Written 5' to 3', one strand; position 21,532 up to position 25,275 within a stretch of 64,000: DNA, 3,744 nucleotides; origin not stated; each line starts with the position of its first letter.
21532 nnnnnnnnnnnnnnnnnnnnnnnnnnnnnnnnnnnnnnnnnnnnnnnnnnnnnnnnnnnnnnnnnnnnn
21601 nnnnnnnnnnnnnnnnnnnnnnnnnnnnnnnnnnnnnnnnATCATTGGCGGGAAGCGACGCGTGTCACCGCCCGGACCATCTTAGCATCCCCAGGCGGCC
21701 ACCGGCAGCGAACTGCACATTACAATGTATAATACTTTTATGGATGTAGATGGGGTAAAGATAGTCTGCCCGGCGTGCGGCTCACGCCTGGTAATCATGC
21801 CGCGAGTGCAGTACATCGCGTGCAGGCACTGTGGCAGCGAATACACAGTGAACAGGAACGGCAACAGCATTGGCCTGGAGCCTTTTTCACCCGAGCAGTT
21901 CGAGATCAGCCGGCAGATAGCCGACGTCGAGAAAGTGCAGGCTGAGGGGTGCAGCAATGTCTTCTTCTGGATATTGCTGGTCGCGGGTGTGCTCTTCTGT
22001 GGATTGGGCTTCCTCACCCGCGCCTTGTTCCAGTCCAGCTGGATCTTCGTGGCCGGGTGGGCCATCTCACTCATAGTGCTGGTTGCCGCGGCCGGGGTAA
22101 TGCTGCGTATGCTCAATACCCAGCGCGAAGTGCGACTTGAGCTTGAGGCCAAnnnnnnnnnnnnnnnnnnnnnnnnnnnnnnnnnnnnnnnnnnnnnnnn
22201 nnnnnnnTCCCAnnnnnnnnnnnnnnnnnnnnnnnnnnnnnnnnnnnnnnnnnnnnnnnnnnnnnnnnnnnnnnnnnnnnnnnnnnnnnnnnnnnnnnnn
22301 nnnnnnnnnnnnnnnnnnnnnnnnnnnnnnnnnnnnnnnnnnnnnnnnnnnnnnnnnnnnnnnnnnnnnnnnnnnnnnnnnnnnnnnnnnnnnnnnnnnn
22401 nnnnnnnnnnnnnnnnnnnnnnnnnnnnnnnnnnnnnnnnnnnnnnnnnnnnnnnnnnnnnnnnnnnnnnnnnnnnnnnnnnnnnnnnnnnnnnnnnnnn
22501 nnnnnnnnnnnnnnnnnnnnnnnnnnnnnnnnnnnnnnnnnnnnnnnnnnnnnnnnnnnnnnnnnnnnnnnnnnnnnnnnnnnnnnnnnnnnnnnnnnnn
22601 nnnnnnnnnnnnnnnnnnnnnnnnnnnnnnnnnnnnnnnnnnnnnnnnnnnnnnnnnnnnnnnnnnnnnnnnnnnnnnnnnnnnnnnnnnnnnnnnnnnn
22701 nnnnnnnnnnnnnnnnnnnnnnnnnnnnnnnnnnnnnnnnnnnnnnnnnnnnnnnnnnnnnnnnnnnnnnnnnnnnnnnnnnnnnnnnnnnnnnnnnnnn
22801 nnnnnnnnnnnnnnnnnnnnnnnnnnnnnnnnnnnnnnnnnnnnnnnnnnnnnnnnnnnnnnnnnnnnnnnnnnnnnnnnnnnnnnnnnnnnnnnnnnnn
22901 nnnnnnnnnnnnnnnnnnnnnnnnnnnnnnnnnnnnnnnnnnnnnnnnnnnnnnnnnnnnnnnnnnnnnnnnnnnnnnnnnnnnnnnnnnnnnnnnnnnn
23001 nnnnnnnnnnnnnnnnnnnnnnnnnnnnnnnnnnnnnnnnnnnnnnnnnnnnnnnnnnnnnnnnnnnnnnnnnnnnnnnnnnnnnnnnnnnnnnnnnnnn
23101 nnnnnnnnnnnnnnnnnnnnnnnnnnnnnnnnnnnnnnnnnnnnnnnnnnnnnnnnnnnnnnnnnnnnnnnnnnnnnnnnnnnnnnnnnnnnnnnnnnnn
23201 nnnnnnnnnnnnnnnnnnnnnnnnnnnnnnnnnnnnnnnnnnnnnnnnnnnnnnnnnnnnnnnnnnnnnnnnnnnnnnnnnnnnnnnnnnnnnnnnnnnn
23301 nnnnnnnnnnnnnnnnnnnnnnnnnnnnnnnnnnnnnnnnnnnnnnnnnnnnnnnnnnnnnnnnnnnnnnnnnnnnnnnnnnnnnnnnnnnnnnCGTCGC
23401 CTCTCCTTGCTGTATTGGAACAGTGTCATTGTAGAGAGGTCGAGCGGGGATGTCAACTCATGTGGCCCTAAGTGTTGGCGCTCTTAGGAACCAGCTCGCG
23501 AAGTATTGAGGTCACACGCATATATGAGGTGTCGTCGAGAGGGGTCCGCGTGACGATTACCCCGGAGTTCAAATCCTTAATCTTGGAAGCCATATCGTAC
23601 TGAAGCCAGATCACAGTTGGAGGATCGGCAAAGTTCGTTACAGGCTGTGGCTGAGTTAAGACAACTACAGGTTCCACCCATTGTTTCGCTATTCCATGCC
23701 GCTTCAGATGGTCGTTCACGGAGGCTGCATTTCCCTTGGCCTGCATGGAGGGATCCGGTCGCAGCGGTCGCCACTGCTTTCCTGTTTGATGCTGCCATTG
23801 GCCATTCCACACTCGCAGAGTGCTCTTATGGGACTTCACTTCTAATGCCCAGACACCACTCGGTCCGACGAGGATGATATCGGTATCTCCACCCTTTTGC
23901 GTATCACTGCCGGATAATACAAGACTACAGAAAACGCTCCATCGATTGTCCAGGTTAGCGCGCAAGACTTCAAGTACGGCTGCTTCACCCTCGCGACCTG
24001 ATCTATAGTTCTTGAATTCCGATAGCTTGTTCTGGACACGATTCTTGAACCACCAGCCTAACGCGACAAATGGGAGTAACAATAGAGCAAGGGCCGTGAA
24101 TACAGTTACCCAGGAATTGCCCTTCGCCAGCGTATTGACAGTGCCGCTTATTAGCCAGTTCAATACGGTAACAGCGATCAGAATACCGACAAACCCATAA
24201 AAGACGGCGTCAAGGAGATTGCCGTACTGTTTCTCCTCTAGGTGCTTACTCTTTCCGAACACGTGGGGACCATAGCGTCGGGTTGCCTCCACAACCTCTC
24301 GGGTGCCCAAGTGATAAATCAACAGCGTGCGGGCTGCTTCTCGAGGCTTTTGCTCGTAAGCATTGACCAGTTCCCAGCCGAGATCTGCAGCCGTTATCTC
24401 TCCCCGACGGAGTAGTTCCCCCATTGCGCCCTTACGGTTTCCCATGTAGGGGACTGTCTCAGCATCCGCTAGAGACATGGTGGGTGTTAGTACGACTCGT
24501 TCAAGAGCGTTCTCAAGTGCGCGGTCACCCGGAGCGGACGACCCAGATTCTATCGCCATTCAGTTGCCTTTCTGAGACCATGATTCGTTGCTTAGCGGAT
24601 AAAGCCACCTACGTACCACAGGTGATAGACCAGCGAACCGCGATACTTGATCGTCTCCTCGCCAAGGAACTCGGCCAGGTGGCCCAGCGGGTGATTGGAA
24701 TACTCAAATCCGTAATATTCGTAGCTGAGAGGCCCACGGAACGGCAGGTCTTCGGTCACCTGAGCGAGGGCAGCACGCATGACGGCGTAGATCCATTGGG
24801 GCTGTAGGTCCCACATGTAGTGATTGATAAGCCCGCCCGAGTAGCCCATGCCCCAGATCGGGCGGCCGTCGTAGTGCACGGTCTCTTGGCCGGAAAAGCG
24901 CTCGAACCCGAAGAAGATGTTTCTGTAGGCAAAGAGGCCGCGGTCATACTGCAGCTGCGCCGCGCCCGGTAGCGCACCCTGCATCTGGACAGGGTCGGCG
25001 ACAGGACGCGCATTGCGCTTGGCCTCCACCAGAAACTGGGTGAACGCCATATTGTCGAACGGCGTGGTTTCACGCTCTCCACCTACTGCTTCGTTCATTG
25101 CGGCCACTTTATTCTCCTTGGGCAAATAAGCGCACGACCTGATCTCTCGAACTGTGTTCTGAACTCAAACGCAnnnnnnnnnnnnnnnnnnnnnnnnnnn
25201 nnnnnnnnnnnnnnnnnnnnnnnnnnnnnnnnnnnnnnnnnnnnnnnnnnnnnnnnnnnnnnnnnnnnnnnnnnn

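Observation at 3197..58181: Dispersed family of heptad-phased (7, 14 and 35 bp) intergenic repeats, reminiscent of cyanobacterial STRR elements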

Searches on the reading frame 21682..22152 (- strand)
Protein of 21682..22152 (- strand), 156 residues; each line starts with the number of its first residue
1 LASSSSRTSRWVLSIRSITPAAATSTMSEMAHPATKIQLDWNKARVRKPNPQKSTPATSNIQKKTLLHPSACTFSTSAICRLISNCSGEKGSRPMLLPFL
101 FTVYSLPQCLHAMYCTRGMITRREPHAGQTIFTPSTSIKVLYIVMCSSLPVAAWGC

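Call 74: search_protein_families(library=pfam, proteins=[window:21682-22152:-], max_evalue=0.00001)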
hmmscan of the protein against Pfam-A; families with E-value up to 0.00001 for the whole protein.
window:21682-22152:- (156 aa): 0 families

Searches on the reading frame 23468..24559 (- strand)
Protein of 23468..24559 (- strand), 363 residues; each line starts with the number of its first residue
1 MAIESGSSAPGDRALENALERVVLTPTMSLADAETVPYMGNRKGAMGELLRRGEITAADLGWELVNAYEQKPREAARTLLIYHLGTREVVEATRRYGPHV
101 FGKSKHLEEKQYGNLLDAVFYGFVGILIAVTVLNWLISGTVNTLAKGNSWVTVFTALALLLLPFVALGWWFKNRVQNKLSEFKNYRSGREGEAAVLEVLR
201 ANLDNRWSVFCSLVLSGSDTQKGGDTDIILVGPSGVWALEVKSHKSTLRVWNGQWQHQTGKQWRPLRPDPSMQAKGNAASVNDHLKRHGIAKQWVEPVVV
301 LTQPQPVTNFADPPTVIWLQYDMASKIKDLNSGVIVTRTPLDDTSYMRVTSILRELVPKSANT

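Call 35: search_protein_families(library=pfam, proteins=[window:23468-24559:-], max_evalue=0.00001)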
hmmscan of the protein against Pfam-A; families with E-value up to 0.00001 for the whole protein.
window:23468-24559:- (363 aa): 1 family
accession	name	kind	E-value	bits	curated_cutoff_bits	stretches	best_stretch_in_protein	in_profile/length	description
PF08378.17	NERD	-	3.9e-17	63.2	22.1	1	187-302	1-111/111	Nuclease-related domain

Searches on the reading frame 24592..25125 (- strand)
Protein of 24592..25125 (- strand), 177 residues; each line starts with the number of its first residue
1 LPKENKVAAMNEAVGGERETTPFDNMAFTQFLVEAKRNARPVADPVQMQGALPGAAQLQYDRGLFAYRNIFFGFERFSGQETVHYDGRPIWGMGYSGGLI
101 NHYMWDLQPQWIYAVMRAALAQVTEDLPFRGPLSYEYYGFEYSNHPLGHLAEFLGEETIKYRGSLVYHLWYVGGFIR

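Call 35: search_protein_families(library=pfam, proteins=[window:24592-25125:-], max_evalue=0.00001)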
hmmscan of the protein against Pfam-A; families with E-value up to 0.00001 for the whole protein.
window:24592-25125:- (177 aa): 1 family
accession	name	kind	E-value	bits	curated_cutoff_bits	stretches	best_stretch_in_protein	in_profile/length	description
PF18931.5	DUF5680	-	1.6e-29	102.8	25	1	70-176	2-104/104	Domain of unknown function (DUF5680)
